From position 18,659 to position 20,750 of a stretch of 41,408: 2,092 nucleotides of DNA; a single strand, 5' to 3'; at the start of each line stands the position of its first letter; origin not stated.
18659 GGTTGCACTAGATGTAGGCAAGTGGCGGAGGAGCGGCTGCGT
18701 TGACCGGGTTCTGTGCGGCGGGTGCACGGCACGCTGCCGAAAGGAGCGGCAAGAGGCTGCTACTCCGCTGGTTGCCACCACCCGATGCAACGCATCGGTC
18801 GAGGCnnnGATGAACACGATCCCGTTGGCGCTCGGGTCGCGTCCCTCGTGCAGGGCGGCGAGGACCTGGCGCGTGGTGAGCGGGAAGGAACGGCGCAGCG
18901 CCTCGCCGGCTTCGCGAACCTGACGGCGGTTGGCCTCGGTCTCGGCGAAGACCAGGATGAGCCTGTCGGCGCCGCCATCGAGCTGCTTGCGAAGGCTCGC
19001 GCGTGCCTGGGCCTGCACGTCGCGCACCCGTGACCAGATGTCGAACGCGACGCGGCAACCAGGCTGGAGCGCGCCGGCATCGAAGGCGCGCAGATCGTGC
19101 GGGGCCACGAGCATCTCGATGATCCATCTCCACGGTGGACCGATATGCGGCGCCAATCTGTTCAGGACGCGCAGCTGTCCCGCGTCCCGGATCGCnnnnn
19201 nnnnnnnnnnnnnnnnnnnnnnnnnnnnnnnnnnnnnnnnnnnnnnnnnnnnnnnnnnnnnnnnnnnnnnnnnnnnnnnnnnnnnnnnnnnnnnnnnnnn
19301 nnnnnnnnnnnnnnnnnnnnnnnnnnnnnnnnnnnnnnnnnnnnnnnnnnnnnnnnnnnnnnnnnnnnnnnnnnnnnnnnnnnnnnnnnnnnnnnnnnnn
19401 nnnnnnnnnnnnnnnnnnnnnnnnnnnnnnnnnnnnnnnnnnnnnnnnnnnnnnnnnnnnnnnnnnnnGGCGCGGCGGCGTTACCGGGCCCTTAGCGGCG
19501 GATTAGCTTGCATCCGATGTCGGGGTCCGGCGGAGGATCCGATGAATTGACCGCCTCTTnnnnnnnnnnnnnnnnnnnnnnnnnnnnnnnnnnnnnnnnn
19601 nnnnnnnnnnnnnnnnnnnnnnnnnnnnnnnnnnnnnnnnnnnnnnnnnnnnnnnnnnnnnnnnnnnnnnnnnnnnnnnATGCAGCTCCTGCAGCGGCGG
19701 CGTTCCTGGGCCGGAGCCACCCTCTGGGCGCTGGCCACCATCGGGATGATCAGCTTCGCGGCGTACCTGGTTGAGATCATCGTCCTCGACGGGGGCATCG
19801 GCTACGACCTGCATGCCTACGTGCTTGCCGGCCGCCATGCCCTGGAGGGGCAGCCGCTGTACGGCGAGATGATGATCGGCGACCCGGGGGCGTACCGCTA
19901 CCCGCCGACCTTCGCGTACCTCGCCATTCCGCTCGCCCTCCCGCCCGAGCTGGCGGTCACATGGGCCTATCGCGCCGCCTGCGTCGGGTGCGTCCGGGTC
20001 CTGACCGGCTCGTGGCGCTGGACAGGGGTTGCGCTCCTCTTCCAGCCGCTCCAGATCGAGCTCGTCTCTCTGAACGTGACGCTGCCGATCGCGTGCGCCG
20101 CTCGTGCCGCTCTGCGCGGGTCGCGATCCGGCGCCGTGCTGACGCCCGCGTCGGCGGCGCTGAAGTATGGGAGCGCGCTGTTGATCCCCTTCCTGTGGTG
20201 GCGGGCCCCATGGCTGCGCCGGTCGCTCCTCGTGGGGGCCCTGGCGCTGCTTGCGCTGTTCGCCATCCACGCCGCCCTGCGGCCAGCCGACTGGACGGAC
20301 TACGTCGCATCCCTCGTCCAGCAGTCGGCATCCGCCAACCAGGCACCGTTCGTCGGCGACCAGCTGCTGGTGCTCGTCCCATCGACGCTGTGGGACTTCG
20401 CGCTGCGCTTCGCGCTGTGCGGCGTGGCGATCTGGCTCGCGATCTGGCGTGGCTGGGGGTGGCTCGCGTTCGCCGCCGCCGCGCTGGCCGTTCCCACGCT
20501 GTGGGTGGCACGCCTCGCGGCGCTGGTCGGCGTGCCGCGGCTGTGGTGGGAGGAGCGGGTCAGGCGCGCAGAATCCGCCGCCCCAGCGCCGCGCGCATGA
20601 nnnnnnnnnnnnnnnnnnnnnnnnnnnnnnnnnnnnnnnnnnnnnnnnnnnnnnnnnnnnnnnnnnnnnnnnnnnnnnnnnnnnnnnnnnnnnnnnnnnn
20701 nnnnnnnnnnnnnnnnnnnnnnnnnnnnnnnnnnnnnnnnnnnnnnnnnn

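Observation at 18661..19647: Diverged 140-bp direct repeats with a perfect 24-nt core bracket the XRE gene and sit upstream of two minus-strand units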

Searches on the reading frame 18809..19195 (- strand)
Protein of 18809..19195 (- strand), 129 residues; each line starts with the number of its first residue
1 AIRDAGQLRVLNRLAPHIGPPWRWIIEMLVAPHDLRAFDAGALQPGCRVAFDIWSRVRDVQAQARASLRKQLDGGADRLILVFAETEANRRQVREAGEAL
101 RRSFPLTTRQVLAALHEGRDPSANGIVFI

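Call 56: predict_structure(alignment_id=A4)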
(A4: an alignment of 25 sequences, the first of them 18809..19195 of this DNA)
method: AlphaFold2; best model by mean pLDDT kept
length: 129 residues; sequences in the alignment: 25
mean_pLDDT: 92.9   pTM: 0.88
mean pLDDT of the five models: 92.9, 92.9, 92.8, 91.0, 90.6
residues with pLDDT >= 90: 107; 70-90: 19; 50-70: 3; < 50: 0
segments of 3 or more residues with pLDDT < 50: none
pLDDT, mean of each block of 10 residues (from residue 1): 78 96 93 86 96 91 94 96 95 90 96 98 97
secondary structure, 60 per line:
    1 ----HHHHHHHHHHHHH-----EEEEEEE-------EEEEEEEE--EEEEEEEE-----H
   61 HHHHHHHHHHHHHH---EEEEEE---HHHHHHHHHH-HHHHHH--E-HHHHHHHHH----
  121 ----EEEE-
elements in order: H5-17 E23-29 E37-44 E47-54 H60-74 E78-83 H87-96 H98-103 H108-116 E125-128

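Call 59: fold_search(model_id=the predicted structure, library=pdb)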
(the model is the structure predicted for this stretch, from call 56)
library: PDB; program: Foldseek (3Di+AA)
matches with E <= 10: 295; with E <= 0.001: 0
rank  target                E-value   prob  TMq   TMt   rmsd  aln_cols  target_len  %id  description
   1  8gh6_A                6.9e-03  0.91  0.35  0.08   7.0       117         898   13  Bombyx mori R2 retrotransposon initiating target-primed reverse transcription (released 2023-04-05)
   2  6p4o_D                1.4e-02  0.99  0.46  0.15   3.5        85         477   14  Complex of XPB helicase with Bax1 endonuclease from Sulfurisphaera tokodaii at 3.15 Angstroms resolution (released 2020-06-03)
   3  1y88                  1.5e-02  0.97  0.42  0.31   6.1       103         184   14  Crystal Structure of Protein of Unknown Function AF1548 (released 2004-12-21)
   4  9dou_A                1.5e-02  0.75  0.39  0.08   8.1       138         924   12  Taeniopygia guttata R2 retrotransposon (R2Tg) initiating target-primed reverse transcription (released 2025-05-21)
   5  9nl2_A                2.1e-02  0.85  0.38  0.06   6.8       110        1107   20  Structure of R2 retrotransposon protein from Platysternon megacephalum initiating target-primed reverse transcription (released 2025-06-18)
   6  6p4o_F                2.6e-02  0.95  0.44  0.14   5.9        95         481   12  Complex of XPB helicase with Bax1 endonuclease from Sulfurisphaera tokodaii at 3.15 Angstroms resolution (released 2020-06-03)
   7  8iby_C                2.9e-02  0.51  0.30  0.07  11.5       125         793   13  Structure of R2 with 5'ORF (released 2023-09-20)
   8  3odh_A                3.1e-02  0.87  0.44  0.31   7.5       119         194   15  Structure of OkrAI/DNA complex (released 2010-10-06)
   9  2eo0_A                3.3e-02  0.80  0.32  0.32   5.6        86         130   19  Crystal Structure of Holliday Junction Resolvase ST1444 (released 2007-10-02)
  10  6p4o_B                3.8e-02  0.95  0.38  0.12   2.9        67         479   16  Complex of XPB helicase with Bax1 endonuclease from Sulfurisphaera tokodaii at 3.15 Angstroms resolution (released 2020-06-03)
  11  4tkd_D                3.8e-02  0.87  0.35  0.39   5.0        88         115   18  Sulfolobus solfataricus HJC mutants (released 2015-08-12)
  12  8ibz_C                5.6e-02  0.51  0.35  0.08  10.6       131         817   13  Structure of R2 with 5'ORF and 3'UTR (released 2023-09-20)
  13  4tkk_A                6.4e-02  0.82  0.35  0.35   4.7        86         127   21  Sulfolobus solfataricus HJC mutants (released 2015-08-12)
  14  8q3z_A                6.9e-02  0.82  0.48  0.17   7.4       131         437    8  Crystal structure of cA4-bound Can2 from Thermoanaerobacter brockii (released 2023-11-22)
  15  6p4f_B                7.3e-02  0.93  0.46  0.18   3.5        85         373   14  Crystal structure of the XPB-Bax1-forked DNA ternary complex (released 2020-06-17)
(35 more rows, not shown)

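Call 94: search_protein_representatives(alignment_id=A4)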
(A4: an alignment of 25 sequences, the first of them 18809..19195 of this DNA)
Query: 25 sequences, 130 profile positions. Proteins with E-value up to 0.001 (for the whole library): 1021; up to 1e-10: 673; up to 1e-30: 83. The best 150 are listed.
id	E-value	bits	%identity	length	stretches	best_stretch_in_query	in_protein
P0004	6.8e-57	207.5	-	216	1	1-130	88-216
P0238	1.7e-54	199.7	-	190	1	1-130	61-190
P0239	1.9e-52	193.1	-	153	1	2-130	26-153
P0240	4.7e-50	185.4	-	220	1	1-130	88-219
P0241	4.5e-48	179.0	-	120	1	10-130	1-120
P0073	1.5e-45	170.8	-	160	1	1-130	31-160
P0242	1.3e-44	167.8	-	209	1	1-130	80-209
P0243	3.3e-42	160.0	-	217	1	1-130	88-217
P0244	2.6e-41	157.1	-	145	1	1-130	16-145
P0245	2.9e-41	157.0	-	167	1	1-130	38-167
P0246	4.2e-41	156.4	-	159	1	2-130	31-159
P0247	6.5e-40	152.6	-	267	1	1-130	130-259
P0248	7.7e-40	152.3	-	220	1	1-130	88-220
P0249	1.5e-39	151.4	-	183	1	1-130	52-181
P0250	1.6e-39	151.3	-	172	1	1-130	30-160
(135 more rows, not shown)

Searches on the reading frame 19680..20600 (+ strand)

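Call 11: search_protein_families(library=pfam, proteins=[window:19680-20600:+], max_evalue=0.01)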
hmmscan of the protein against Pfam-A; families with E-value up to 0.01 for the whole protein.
window:19680-20600:+ (306 aa): 1 family
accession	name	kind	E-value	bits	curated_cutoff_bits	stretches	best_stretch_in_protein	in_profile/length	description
PF09594.16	GT87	-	0.00099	19.4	25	1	72-277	1-215/237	Glycosyltransferase family 87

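Call 40: search_protein_families(library=ncbifam, proteins=[window:19680-20600:+], max_evalue=0.1)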
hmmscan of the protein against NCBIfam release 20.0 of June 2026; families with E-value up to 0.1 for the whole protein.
window:19680-20600:+ (306 aa): 0 families

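Call 57: search_protein_families(library=padloc, proteins=[window:19680-20600:+], max_evalue=0.01)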
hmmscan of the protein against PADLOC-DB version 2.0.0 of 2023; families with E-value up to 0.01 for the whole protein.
window:19680-20600:+ (306 aa): 0 families
